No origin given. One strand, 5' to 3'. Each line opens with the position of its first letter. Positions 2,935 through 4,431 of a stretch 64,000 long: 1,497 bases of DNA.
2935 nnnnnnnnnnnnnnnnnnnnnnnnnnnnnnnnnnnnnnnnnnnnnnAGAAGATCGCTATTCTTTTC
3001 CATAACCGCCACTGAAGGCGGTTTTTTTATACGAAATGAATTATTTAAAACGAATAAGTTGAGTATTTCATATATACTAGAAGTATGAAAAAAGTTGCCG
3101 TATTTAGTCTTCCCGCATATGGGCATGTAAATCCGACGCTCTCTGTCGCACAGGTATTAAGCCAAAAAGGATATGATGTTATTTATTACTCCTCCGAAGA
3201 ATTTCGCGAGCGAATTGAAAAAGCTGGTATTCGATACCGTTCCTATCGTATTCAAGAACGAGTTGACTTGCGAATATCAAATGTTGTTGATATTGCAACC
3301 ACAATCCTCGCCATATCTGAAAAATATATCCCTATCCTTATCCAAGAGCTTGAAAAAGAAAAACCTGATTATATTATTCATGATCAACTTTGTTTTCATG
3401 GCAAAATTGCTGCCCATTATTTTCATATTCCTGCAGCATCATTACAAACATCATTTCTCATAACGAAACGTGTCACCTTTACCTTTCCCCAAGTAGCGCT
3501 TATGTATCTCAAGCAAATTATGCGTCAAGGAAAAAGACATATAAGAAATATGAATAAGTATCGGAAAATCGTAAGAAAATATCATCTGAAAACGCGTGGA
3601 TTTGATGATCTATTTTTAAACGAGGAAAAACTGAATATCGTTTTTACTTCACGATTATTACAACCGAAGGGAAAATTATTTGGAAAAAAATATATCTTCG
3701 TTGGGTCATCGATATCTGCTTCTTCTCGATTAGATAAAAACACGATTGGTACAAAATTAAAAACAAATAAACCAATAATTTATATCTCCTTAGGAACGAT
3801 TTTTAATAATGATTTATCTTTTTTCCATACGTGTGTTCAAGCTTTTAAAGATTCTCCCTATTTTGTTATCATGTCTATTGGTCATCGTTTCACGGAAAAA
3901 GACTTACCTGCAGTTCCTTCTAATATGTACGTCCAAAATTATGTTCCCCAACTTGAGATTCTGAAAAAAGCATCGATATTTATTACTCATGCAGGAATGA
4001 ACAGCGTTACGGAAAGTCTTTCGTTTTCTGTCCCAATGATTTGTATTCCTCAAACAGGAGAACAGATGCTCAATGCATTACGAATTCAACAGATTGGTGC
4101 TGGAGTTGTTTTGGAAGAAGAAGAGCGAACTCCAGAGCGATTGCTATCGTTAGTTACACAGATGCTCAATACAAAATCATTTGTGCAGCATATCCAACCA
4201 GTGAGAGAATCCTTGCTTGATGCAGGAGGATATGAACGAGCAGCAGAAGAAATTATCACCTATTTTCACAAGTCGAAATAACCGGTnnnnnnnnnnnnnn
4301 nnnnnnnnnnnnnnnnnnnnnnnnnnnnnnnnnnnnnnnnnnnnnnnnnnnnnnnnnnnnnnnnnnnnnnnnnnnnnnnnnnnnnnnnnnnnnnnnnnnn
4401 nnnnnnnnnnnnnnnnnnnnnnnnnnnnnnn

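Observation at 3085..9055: tRNA-centred block of accessory-looking genes: GT1 UDP-glycosyltransferase plus four proteins without recognisable families.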

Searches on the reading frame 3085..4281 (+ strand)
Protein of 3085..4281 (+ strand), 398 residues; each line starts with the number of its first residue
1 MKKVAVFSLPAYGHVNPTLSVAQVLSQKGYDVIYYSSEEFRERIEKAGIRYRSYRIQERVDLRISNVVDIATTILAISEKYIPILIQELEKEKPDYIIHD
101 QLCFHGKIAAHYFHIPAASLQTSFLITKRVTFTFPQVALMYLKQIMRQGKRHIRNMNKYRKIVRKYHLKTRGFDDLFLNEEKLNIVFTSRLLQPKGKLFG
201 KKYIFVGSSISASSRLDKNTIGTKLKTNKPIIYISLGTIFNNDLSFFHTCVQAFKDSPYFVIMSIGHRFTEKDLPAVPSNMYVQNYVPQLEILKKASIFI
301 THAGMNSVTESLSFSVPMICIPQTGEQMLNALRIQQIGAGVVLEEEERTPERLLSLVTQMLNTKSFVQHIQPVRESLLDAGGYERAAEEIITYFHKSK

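Call 6: search_protein_families(library=pfam, proteins=[window:3085-4281:+], max_evalue=0.1)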
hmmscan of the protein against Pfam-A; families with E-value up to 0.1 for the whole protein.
window:3085-4281:+ (398 aa): 6 families
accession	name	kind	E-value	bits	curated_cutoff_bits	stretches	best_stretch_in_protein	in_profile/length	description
PF00201.24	UDPGT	-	1.8e-21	77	19.5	1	229-369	275-414/499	UDP-glucoronosyl and UDP-glucosyl transferase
PF06722.18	EryCIII-like_C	-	3.5e-16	59.9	31.7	1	270-376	22-128/145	Erythromycin biosynthesis protein CIII-like, C-terminal domain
PF04101.22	Glyco_tran_28_C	-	4.6e-16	59.7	22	1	258-365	30-145/166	Glycosyltransferase family 28 C-terminal domain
PF03033.26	Glyco_transf_28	-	3.6e-05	24.3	26.2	1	13-96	10-91/139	Glycosyltransferase family 28 N-terminal domain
PF13528.12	Glyco_trans_1_3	-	0.00013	21.7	25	1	291-357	250-318/322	Glycosyl transferase family 1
PF21036.3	EryCIII-like_N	-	0.0025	18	27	1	62-135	66-140/216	Erythromycin biosynthesis protein CIII-like, N-terminal domain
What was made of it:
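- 3085..4281 (+): GT1 (GT-B fold) UDP-glycosyltransferase of the macrolide-glycosyltransferase (MGT, YjiC/OleD-like) family, 398 aa. A TATACT box at 3073-3078 lies 6 nt before the ATG. Pfam UDPGT 77 bits (call 6).
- Checked: GT1, 3085-4281: Pfam UDPGT/EryCIII-like_C/Glyco_tran_28_C (call 6).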

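Call 11: find_encoding_contigs(protein=window:3085-4281:+, flank=10000, max_places=10)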
Protein window:3085-4281:+ (398 aa): 2 contigs read that carry it; 2 places shown.
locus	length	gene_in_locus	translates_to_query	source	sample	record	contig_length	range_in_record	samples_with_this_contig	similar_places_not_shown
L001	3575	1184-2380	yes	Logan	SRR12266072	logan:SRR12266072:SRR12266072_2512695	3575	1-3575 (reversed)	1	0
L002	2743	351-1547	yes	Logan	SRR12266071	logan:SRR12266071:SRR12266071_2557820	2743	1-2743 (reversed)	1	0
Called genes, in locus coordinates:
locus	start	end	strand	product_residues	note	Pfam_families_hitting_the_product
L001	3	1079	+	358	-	?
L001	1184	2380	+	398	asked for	PF00201:UDPGT, PF04101:Glyco_tran_28_C, PF06722:EryCIII-like_C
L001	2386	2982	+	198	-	-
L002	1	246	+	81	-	?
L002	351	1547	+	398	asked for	PF00201:UDPGT, PF04101:Glyco_tran_28_C, PF06722:EryCIII-like_C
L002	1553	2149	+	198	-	-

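Call 13: search_protein_families(library=ncbifam, proteins=[window:3085-4281:+], max_evalue=0.1)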
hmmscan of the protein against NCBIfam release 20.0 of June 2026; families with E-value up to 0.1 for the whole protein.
window:3085-4281:+ (398 aa): 11 families
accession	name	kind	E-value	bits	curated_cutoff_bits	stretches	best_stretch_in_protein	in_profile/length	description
TIGR01426.2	MGT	subfamily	2.4e-101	339.6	260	1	7-393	1-390/393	macrolide family glycosyltransferase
NF033129.1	macro_glyco_Mgt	subfamily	8e-54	183.1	700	1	3-390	3-388/393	macrolide-inactivating glycosyltransferase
NF000362.1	self_GT_OleI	exception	6.2e-46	157.4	700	2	181-391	210-416/424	OleI family self-immunity macrolide glycosyltransferase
TIGR04516.1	glycosyl_450act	subfamily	1.4e-17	63.9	440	1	270-378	290-398/418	activator-dependent family glycosyltransferase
TIGR01133.1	murG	equivalog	6.7e-15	54.9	250.25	1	15-372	18-335/353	undecaprenyldiphospho-muramoylpentapeptide beta-N-acetylglucosaminyltransferase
TIGR00661.1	MJ1255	subfamily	7.2e-12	45.2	195.9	2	291-354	243-308/321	MJ1255/VC2487 family glycosyltransferase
NF009102.0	PRK12446.1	equivalog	2.9e-09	36.3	339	1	282-363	241-325/352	undecaprenyldiphospho-muramoylpentapeptide beta-N-acetylglucosaminyltransferase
NF041548.1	PssE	equivalog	1.6e-05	24.9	120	1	278-324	40-87/146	PssE/Cps14G family polysaccharide biosynthesis glycosyltransferase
NF010135.0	PRK13609.1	equivalog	2.7e-05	23.3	500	1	278-370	255-349/388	diglucosyl diacylglycerol synthase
TIGR03590.1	PseG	equivalog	0.0019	17.8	153.55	1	12-101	15-89/280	UDP-2,4-diacetamido-2,4,6-trideoxy-beta-L-altropyranose hydrolase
NF010134.0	PRK13608.1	equivalog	0.0024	17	557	1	292-369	270-348/391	diglucosyl diacylglycerol synthase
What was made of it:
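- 3085..4281 (+): TIGR01426 scores 339.6 bits against a cut-off of 260 (call 13).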

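Call 14: search_protein_families(library=phrogs, proteins=[window:3085-4281:+], max_evalue=0.1)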
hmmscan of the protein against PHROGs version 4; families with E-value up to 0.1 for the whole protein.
window:3085-4281:+ (398 aa): 1 family
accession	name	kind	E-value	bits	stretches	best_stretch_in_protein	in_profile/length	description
phrog_21213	-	unknown function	2.5e-08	34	2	270-345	248-323/371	-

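Call 17: list_cluster_members(proteins=[P0001, window:3085-4281:+, window:1343-2980:+, window:7010-7900:-, window:9116-9550:+])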
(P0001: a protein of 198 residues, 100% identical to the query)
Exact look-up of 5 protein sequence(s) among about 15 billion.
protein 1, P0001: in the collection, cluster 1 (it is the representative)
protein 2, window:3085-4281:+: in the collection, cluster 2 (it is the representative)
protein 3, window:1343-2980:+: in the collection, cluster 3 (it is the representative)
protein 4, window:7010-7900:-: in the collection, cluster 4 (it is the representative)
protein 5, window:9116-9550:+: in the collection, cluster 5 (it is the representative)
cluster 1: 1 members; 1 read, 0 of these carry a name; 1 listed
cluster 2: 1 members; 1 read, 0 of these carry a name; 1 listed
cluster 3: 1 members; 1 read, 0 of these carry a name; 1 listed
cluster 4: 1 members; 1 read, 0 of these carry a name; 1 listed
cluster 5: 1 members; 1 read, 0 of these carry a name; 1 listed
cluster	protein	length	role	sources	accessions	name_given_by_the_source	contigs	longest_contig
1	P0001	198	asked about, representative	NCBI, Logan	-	-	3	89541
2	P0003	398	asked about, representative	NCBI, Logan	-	-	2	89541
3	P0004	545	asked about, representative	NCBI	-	-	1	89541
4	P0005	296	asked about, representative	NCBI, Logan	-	-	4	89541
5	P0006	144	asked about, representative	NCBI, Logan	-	-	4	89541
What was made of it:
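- On tRNA-integrated genomic island or prophage: All window proteins are singletons at 90% identity (call 17).
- Window proteins are singletons at 90% identity, from an 89.5-kb NCBI contig (call 17).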

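Call 49: search_solved_structures(query=window:3085-4281:+, max_evalue=0.00001, show_alignments=1)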
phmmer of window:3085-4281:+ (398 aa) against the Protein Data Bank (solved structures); distinct sequences matched with E-value up to 0.00001: 82 (the best 60 are shown).
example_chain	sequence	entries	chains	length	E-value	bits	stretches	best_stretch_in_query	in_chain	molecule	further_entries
10zg_A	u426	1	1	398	4.4e-69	236.5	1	2-392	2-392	Glycosyl transferase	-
7vm0_A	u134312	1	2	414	1.6e-66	228.1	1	3-392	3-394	Glycosyl transferase family 1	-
8h5d_A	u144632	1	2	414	1.9e-64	221.2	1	3-392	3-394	Glycosyltransferase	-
6kqx_A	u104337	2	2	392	2.3e-61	211.1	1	4-397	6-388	Uncharacterized UDP-glucosyltransferase YjiC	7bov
7vlb_A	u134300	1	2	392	4e-61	210.3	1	4-397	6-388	UDP-glycosyltransferase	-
6kqw_A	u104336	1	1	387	6.5e-61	209.6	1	4-394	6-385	Uncharacterized UDP-glucosyltransferase YjiC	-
2iya_A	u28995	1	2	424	9.3e-46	159.8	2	183-390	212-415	OLEANDOMYCIN GLYCOSYLTRANSFERASE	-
7xx4_A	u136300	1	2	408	2.5e-40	141.9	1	4-390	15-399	Oleandomycin glycosyltransferase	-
3iaa_A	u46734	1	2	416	3.4e-40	141.5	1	5-396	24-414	CalG2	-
3rsc_A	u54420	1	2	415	4.5e-40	141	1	5-394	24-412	CalG2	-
4m83_A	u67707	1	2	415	3.5e-38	134.8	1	4-390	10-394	Oleandomycin glycosyltransferase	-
4m60_A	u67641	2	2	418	3.6e-38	134.8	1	4-390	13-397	Oleandomycin glycosyltransferase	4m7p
2iyf_A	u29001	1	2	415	5.9e-38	134.1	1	4-390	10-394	OLEANDOMYCIN GLYCOSYLTRANSFERASE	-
6j31_A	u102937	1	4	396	3.7e-37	131.4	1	4-390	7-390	kcn28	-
6j32_A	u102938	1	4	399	3.9e-37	131.4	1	4-390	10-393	Kcn28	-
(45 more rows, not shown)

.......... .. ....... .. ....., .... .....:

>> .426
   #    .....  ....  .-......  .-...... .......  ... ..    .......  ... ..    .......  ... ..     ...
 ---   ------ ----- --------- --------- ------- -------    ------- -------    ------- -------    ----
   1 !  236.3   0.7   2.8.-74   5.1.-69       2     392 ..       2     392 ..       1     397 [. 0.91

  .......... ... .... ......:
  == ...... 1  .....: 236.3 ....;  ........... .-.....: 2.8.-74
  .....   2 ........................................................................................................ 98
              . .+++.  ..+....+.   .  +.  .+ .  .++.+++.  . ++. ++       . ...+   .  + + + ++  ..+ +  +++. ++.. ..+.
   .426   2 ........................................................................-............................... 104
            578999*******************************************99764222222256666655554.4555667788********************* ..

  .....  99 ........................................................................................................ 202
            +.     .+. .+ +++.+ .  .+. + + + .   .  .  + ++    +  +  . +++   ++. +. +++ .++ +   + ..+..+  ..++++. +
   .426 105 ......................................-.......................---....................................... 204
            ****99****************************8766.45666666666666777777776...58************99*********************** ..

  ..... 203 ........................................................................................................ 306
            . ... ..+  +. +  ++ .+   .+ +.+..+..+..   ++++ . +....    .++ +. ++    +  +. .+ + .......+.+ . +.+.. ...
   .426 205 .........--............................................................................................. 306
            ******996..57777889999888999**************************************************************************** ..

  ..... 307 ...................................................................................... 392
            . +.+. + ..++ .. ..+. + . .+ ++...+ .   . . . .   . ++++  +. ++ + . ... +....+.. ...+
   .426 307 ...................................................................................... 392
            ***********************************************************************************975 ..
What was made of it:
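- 3085..4281 (+): Best PDB sequences are 10zg_A, 7vm0, 8h5d and YjiC 6kqx at E 1e-61 to 1e-69, with the N-terminal GHxNP motif and the C-terminal H-x-G-x-N-S...G-(D/E)-Q motif aligned (call 49).
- On GT1 macrolide-family glycosyltransferase (TIGR01426 MGT): Both are aligned and conserved against 10zg_A (call 49).
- Closest known: Bacterial GT1 UDP-glycosyltransferases of the MGT family. Same: The N-terminal G-H-x-N-P motif and the C-terminal nucleotide-sugar motif are conserved (call 49).
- GT1: family membership and motifs (calls 13, 49). MGT-family GT1 enzymes act on small lipophilic acceptors (family knowledge; calls 13, 49).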

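Call 83: search_protein_families(library=padloc, proteins=[window:3085-4281:+], max_evalue=0.1)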
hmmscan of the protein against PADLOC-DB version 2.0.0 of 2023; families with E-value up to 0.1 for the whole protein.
window:3085-4281:+ (398 aa): 0 families
